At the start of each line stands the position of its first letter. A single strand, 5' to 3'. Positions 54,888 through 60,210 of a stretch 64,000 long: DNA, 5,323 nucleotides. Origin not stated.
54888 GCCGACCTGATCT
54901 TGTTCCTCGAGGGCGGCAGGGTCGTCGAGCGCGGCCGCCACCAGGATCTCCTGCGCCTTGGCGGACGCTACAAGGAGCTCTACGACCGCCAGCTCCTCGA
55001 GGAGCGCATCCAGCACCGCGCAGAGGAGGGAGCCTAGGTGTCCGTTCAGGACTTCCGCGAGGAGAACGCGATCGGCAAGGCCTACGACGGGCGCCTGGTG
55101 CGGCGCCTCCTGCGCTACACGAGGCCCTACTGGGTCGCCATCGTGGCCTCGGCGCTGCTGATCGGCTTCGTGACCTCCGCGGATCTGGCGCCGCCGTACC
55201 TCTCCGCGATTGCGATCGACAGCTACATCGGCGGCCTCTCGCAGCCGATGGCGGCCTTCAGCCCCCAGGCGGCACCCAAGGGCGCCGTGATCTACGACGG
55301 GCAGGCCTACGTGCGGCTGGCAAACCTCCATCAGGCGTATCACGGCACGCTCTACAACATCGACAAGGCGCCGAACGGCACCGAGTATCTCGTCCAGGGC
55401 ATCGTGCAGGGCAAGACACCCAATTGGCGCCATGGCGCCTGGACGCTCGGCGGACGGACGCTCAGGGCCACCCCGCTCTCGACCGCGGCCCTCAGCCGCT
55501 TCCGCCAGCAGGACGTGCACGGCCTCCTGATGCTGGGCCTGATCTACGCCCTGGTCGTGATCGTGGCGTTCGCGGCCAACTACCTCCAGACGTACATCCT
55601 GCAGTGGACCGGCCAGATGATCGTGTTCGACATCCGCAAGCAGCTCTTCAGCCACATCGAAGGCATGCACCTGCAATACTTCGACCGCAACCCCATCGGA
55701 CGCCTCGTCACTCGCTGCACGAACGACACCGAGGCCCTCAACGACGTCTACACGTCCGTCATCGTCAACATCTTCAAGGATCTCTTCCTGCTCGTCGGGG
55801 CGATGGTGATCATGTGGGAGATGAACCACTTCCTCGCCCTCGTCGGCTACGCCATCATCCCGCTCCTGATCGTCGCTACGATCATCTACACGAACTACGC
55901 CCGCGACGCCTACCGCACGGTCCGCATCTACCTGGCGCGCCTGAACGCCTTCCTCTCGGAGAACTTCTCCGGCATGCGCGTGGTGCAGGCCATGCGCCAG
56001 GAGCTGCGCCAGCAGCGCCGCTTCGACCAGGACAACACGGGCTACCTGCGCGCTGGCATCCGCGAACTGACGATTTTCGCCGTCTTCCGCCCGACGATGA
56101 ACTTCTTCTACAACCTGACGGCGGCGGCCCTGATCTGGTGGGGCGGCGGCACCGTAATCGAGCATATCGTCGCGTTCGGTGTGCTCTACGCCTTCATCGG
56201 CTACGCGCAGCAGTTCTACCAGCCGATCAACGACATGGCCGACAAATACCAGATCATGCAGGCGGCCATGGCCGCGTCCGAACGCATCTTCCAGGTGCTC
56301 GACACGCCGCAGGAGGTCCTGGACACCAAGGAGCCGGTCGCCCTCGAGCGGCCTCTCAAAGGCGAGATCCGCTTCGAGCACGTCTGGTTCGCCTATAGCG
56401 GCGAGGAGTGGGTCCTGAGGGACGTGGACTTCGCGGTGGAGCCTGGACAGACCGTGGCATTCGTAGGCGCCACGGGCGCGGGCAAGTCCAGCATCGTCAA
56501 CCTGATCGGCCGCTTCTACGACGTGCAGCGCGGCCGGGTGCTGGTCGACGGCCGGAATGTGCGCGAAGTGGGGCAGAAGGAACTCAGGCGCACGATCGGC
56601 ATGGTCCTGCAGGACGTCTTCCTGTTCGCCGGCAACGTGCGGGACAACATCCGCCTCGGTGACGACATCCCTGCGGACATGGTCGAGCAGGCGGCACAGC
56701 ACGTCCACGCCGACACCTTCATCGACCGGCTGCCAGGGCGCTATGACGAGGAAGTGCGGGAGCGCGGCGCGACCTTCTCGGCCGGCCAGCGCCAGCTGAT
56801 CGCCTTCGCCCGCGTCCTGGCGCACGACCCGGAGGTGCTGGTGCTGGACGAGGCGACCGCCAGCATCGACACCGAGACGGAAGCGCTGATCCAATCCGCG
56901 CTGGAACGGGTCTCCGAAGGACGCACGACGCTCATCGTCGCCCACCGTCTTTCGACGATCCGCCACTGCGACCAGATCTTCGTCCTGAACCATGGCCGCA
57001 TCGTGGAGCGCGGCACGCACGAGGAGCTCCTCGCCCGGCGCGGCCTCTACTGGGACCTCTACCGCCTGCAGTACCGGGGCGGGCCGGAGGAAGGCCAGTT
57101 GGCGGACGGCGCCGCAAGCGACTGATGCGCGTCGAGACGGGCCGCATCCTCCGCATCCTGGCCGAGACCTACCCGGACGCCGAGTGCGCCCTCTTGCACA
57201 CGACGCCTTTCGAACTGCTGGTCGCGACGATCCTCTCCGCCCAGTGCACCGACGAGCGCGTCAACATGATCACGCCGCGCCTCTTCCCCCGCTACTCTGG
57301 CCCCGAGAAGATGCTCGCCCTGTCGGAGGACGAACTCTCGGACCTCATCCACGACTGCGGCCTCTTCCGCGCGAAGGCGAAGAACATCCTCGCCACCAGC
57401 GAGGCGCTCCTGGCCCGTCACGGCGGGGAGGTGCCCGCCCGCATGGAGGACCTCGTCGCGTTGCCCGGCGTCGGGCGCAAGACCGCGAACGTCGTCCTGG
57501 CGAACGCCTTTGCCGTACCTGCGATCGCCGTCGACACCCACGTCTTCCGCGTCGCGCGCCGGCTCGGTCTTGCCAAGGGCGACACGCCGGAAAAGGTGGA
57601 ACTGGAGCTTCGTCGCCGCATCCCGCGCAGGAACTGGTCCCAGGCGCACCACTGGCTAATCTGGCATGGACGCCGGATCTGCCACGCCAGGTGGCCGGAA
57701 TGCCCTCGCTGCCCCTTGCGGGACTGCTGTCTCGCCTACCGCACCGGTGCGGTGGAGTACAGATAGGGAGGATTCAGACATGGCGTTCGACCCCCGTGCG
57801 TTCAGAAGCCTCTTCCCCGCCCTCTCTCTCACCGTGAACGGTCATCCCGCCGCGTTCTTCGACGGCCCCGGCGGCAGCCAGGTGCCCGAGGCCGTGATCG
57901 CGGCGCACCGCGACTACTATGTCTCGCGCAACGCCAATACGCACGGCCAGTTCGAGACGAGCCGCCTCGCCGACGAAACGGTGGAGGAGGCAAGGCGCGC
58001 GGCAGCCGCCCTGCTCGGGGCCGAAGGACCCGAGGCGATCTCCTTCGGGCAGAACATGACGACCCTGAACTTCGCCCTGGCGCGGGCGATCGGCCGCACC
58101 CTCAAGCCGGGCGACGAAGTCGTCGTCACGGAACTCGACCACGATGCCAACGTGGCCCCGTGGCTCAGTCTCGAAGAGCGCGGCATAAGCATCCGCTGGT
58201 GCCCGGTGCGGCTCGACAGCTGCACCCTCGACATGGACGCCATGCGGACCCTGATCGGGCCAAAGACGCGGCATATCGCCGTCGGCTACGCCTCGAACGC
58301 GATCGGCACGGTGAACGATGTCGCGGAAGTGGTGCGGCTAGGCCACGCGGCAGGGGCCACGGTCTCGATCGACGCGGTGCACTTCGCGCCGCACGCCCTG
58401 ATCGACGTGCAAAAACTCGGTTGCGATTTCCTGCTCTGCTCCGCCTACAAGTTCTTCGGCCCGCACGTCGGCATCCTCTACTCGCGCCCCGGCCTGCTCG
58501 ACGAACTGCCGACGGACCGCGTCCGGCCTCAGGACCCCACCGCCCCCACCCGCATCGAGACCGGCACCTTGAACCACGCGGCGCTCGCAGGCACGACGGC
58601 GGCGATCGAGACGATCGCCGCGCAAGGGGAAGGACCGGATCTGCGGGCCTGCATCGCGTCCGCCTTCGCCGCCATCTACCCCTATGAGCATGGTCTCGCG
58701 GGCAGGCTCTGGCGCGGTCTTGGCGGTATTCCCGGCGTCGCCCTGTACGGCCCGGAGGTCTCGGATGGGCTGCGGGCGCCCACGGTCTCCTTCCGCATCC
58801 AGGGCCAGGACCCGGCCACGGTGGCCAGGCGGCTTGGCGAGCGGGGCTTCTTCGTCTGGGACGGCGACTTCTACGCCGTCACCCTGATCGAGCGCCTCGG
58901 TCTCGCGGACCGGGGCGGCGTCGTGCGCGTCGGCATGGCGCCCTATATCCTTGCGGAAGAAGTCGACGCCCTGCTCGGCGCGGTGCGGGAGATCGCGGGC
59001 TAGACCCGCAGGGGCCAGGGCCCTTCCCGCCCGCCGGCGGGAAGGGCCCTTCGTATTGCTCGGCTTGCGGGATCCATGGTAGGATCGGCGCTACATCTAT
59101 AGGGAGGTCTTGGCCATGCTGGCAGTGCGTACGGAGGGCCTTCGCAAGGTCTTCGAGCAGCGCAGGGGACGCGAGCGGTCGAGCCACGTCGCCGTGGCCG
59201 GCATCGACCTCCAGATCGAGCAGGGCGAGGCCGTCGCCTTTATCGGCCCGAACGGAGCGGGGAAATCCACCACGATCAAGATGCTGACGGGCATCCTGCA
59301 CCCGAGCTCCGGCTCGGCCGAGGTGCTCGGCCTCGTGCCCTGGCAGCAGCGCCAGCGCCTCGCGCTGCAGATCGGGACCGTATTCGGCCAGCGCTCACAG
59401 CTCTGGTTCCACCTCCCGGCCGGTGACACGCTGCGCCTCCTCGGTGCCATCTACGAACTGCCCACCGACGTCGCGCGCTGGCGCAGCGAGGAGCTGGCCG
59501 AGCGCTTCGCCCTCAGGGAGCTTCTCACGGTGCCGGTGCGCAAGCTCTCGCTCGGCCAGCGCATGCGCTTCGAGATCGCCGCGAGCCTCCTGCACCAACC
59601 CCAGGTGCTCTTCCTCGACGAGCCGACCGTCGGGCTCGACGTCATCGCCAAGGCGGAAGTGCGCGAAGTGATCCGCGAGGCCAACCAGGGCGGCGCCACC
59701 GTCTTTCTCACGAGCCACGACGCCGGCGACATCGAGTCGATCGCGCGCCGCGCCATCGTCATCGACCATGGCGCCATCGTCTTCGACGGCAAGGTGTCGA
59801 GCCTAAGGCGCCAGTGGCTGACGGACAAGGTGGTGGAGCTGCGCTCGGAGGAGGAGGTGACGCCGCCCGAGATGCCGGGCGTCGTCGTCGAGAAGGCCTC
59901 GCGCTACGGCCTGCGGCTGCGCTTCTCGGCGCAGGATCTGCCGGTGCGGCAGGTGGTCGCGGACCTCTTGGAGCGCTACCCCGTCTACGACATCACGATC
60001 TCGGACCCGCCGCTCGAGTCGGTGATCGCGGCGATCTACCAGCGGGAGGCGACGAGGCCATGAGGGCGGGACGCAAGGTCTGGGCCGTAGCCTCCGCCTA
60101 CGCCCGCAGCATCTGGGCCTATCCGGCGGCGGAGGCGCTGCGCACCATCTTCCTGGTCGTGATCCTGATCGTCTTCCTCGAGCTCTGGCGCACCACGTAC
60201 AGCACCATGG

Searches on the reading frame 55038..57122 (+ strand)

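Call 71: search_protein_families(library=pfam, proteins=[window:55038-57122:+], max_evalue=0.00001)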
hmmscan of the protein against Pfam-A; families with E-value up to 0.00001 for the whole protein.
window:55038-57122:+ (695 aa): 2 families
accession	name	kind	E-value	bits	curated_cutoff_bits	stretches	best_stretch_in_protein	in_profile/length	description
PF00664.28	ABC_membrane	-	1.7e-48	166.1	28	1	159-396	34-273/274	ABC transporter transmembrane region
PF00005.33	ABC_tran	-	7.1e-29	101.6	25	1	460-608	1-137/137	ABC transporter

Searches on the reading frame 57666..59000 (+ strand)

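Call 71: search_protein_families(library=pfam, proteins=[window:57666-59000:+], max_evalue=0.00001)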
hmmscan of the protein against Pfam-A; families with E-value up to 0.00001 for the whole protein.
window:57666-59000:+ (445 aa): 2 families
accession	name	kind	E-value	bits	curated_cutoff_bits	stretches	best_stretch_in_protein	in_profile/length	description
PF00266.25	Aminotran_5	-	1.2e-63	215.8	21.5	1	64-436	2-371/371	Aminotransferase class-V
PF01053.26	Cys_Met_Meta_PP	-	1.1e-10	41.1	27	1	89-268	37-204/381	Cys/Met metabolism PLP-dependent enzyme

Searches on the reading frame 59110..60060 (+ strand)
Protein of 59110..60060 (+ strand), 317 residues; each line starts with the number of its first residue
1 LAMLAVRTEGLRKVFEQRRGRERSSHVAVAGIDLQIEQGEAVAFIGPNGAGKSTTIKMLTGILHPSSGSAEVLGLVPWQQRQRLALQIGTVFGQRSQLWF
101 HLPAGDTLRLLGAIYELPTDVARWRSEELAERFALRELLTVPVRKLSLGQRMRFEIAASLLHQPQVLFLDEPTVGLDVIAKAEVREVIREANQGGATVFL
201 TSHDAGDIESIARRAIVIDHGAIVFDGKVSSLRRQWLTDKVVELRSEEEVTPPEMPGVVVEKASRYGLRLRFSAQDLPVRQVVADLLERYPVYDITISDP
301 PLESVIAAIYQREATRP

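Call 71: search_protein_families(library=pfam, proteins=[window:59110-60060:+], max_evalue=0.00001)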
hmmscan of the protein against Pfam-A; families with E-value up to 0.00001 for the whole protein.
window:59110-60060:+ (317 aa): 2 families
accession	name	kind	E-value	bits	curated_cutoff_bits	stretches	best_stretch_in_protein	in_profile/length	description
PF00005.33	ABC_tran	-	2.6e-26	93.3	25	1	31-173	3-136/137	ABC transporter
PF13304.12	AAA_21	-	3.1e-14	54.2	27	1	139-204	231-299/304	AAA domain, putative AbiEii toxin, Type IV TA system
